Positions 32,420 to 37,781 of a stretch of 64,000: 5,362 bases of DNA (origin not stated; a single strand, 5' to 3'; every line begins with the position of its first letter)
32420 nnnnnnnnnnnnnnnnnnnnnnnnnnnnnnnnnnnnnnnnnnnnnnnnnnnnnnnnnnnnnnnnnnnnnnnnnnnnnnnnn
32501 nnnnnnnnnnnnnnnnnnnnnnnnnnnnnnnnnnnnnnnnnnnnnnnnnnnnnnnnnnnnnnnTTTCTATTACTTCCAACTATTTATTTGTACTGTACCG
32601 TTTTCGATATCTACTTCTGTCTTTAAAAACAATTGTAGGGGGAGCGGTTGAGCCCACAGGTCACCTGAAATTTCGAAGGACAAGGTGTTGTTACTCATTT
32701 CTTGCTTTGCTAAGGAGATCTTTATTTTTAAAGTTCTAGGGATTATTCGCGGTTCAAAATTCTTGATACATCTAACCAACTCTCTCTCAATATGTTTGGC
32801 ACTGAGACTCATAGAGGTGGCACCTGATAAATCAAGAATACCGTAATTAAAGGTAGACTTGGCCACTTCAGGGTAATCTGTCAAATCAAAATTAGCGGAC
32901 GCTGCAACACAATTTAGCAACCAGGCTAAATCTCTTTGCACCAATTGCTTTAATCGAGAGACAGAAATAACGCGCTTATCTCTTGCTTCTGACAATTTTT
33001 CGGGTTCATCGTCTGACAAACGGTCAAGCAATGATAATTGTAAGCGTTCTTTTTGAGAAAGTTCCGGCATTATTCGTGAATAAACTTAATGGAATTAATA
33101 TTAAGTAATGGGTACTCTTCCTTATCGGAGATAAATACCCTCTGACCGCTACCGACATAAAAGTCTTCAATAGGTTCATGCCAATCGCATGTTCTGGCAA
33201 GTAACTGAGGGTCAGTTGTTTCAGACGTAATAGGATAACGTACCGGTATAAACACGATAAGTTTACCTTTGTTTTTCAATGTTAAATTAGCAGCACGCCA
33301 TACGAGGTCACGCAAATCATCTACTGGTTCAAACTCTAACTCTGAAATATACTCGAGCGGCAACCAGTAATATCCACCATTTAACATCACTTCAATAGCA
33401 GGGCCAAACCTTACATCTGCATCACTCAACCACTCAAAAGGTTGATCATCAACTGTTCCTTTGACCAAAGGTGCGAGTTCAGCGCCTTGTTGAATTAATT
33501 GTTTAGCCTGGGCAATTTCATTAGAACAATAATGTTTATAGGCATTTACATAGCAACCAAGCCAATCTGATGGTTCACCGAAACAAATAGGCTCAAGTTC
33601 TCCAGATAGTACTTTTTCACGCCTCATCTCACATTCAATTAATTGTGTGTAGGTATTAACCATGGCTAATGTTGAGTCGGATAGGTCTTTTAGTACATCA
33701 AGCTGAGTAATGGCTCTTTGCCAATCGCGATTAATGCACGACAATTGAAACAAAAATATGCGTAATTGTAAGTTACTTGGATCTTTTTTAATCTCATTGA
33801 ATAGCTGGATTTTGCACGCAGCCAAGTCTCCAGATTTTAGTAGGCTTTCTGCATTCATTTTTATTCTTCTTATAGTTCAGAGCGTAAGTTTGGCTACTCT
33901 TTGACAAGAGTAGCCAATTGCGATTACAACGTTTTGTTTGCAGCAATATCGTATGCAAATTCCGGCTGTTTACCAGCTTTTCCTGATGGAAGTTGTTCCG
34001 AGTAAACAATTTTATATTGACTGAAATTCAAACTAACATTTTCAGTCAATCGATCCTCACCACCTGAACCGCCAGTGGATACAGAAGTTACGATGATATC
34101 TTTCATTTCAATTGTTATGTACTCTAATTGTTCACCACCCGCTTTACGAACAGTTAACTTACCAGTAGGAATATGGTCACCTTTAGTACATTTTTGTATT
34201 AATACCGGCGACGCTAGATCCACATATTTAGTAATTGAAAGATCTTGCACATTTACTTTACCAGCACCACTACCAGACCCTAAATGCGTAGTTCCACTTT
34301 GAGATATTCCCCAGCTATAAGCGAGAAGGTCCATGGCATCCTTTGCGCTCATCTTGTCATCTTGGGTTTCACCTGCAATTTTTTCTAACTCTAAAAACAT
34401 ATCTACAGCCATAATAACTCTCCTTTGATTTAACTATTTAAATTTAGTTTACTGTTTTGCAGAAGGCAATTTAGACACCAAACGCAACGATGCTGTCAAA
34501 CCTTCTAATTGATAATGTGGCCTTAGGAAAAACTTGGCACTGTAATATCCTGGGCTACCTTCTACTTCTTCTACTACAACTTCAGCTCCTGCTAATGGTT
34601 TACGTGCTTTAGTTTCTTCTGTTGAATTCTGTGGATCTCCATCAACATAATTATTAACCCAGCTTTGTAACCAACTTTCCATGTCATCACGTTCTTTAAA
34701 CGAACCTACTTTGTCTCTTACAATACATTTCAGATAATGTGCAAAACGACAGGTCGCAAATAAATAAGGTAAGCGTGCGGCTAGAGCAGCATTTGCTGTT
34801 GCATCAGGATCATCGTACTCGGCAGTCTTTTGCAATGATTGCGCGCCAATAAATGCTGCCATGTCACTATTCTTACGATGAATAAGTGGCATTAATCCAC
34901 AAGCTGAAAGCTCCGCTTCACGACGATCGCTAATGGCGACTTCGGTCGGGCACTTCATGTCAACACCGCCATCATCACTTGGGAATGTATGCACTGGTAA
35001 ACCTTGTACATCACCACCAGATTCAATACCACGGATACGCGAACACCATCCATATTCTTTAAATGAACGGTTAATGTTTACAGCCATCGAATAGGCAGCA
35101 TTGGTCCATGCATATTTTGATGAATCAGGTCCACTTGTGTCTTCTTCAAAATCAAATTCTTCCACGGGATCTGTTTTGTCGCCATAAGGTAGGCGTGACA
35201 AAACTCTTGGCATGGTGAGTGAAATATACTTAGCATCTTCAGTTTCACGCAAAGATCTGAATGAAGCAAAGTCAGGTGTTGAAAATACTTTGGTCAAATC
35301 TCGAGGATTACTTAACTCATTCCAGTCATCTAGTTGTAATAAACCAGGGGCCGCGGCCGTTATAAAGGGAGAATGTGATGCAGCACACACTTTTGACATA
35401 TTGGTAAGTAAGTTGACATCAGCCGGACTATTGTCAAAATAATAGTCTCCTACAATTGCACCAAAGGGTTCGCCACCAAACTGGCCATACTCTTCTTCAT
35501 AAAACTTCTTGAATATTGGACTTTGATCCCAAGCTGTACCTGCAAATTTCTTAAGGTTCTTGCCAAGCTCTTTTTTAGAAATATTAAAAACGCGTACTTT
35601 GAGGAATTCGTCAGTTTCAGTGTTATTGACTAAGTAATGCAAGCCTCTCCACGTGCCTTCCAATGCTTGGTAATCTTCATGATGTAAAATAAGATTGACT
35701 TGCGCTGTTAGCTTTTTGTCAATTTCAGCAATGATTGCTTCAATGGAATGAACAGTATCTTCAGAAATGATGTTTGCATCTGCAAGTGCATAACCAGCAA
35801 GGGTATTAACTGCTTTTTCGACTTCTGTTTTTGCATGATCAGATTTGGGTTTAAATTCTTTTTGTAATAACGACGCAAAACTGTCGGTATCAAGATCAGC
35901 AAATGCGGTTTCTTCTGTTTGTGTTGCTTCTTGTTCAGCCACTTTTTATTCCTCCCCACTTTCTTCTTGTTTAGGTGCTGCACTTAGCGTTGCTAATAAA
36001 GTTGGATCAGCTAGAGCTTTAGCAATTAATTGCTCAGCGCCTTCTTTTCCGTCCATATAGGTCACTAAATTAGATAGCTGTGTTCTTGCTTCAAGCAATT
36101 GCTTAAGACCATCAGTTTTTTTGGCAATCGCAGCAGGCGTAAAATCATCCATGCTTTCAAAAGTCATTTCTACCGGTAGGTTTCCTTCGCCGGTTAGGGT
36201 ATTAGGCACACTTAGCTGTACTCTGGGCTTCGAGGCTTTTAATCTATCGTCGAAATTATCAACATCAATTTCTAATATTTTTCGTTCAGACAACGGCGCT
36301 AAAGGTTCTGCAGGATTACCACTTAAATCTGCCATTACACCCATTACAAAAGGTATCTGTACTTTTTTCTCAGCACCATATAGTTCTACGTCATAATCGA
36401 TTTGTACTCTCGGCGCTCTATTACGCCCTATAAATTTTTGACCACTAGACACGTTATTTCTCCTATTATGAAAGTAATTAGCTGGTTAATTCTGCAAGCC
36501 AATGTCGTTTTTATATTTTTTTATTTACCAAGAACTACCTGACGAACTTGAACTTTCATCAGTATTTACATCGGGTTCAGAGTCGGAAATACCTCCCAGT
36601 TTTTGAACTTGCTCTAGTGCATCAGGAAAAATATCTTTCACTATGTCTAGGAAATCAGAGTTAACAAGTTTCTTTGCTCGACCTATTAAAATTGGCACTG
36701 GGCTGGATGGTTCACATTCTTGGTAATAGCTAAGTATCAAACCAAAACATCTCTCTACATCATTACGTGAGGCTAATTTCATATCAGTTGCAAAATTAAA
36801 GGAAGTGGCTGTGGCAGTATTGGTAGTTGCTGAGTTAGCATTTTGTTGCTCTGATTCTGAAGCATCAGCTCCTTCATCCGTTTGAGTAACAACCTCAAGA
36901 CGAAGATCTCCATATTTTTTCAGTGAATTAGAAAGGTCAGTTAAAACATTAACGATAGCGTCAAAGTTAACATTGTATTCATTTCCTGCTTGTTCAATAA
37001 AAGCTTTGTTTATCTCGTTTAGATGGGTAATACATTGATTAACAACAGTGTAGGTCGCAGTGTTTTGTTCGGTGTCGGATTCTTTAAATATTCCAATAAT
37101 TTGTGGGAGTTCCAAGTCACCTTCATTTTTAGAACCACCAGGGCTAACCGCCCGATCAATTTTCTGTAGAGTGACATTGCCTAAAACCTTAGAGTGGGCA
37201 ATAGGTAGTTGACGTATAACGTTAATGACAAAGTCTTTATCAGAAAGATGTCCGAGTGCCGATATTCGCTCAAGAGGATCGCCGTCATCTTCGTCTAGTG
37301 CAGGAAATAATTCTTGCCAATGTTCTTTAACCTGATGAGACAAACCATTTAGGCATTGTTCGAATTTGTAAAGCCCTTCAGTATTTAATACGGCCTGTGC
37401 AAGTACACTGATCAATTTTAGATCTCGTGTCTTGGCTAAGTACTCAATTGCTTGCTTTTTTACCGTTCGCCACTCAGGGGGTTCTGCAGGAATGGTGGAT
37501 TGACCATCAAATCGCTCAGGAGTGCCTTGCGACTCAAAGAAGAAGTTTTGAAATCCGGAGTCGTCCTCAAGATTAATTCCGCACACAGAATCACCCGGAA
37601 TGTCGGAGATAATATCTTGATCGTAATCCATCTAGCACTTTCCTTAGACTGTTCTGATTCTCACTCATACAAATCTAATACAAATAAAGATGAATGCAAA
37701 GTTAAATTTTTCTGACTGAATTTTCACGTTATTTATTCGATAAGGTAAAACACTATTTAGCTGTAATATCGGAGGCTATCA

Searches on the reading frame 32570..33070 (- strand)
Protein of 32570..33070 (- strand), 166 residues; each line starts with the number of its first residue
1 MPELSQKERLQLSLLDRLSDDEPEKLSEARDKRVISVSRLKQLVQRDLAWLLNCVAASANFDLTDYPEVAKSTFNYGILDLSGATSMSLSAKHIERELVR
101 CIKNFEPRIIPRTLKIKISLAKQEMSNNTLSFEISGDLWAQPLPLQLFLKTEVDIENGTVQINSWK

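Call 8: search_protein_families(library=pfam, proteins=[window:32570-33070:-], max_evalue=0.01)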
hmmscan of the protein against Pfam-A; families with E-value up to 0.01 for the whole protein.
window:32570-33070:- (166 aa): 1 family
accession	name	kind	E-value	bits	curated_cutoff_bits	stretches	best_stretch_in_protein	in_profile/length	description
PF04965.19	GPW_gp25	-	3e-18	65.8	27.2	1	39-142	2-95/96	Baseplate wedge protein gp25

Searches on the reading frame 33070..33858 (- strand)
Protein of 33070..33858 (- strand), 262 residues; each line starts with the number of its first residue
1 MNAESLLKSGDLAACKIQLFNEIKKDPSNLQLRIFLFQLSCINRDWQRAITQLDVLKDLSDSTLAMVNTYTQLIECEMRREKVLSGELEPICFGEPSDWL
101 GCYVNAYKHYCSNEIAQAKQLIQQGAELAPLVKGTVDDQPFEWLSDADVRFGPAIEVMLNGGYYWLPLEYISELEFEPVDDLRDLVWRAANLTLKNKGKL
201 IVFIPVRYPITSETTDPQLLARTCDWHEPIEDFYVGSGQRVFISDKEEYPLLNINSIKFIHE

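Call 8: search_protein_families(library=pfam, proteins=[window:33070-33858:-], max_evalue=0.01)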
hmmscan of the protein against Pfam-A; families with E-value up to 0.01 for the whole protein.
window:33070-33858:- (262 aa): 1 family
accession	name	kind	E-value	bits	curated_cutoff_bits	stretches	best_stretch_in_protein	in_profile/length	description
PF07024.18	ImpE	-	7.7e-40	136.2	25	1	138-257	1-121/122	ImpE protein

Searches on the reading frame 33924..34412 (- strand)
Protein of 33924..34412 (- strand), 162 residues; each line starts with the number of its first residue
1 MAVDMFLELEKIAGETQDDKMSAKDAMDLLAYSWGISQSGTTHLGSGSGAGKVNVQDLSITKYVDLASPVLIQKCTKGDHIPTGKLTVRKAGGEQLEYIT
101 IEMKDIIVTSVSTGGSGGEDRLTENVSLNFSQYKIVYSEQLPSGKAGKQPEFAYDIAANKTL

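Call 8: search_protein_families(library=pfam, proteins=[window:33924-34412:-], max_evalue=0.01)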
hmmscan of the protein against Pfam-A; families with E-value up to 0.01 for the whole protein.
window:33924-34412:- (162 aa): 1 family
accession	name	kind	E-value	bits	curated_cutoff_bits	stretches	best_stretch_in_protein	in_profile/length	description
PF05638.18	T6SS_HCP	-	1.2e-36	126.3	23.5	1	6-137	1-129/129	Type VI secretion system effector, Hcp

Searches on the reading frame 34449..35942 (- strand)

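Call 8: search_protein_families(library=pfam, proteins=[window:34449-35942:-], max_evalue=0.01)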
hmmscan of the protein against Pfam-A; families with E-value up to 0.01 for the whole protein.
window:34449-35942:- (497 aa): 2 families
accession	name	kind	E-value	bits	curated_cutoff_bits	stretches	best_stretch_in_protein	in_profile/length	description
PF05943.17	VipB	-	7.2e-130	432.9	27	1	69-371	2-301/301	EvpB/VC_A0108, tail sheath N-terminal domain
PF18945.5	VipB_2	-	1.4e-43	148.1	27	1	381-492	2-112/112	EvpB/VC_A0108, tail sheath gpW/gp25-like domain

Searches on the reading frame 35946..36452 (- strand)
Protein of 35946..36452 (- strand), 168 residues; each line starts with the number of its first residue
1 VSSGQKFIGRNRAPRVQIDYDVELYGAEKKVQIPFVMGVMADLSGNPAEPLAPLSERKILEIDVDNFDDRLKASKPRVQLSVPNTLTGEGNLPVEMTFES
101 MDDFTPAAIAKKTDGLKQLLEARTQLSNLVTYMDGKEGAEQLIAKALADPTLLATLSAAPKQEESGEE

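Call 8: search_protein_families(library=pfam, proteins=[window:35946-36452:-], max_evalue=0.01)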
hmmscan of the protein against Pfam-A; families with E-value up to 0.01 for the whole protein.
window:35946-36452:- (168 aa): 1 family
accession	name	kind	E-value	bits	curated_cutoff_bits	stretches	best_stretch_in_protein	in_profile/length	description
PF05591.17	T6SS_VipA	-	1e-54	185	24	1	9-159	2-153/155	Type VI secretion system, VipA, VC_A0107 or Hcp2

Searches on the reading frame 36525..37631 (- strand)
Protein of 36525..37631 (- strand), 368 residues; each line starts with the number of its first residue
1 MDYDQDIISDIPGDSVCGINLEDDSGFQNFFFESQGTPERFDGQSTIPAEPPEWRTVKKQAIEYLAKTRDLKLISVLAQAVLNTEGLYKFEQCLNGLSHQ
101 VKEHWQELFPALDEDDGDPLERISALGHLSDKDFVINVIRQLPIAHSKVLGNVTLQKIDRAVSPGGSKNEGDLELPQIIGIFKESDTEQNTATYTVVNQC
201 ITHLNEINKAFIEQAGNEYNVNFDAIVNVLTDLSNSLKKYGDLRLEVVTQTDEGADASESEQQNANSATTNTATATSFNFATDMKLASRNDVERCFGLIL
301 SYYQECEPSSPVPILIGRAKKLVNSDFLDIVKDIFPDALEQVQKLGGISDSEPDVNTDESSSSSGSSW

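Call 9: search_protein_families(library=pfam, proteins=[window:36525-37631:-], max_evalue=0.01)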
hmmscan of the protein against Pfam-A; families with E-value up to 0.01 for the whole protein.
window:36525-37631:- (368 aa): 2 families
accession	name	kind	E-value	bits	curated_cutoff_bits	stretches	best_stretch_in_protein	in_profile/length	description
PF06812.17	ImpA_N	-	1.3e-21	77.3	26.9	1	10-130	3-118/119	ImpA, N-terminal, type VI secretion system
PF05645.19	RNA_pol_Rpc82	-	0.007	16.5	25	0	184-230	199-249/249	RNA polymerase III subunit RPC82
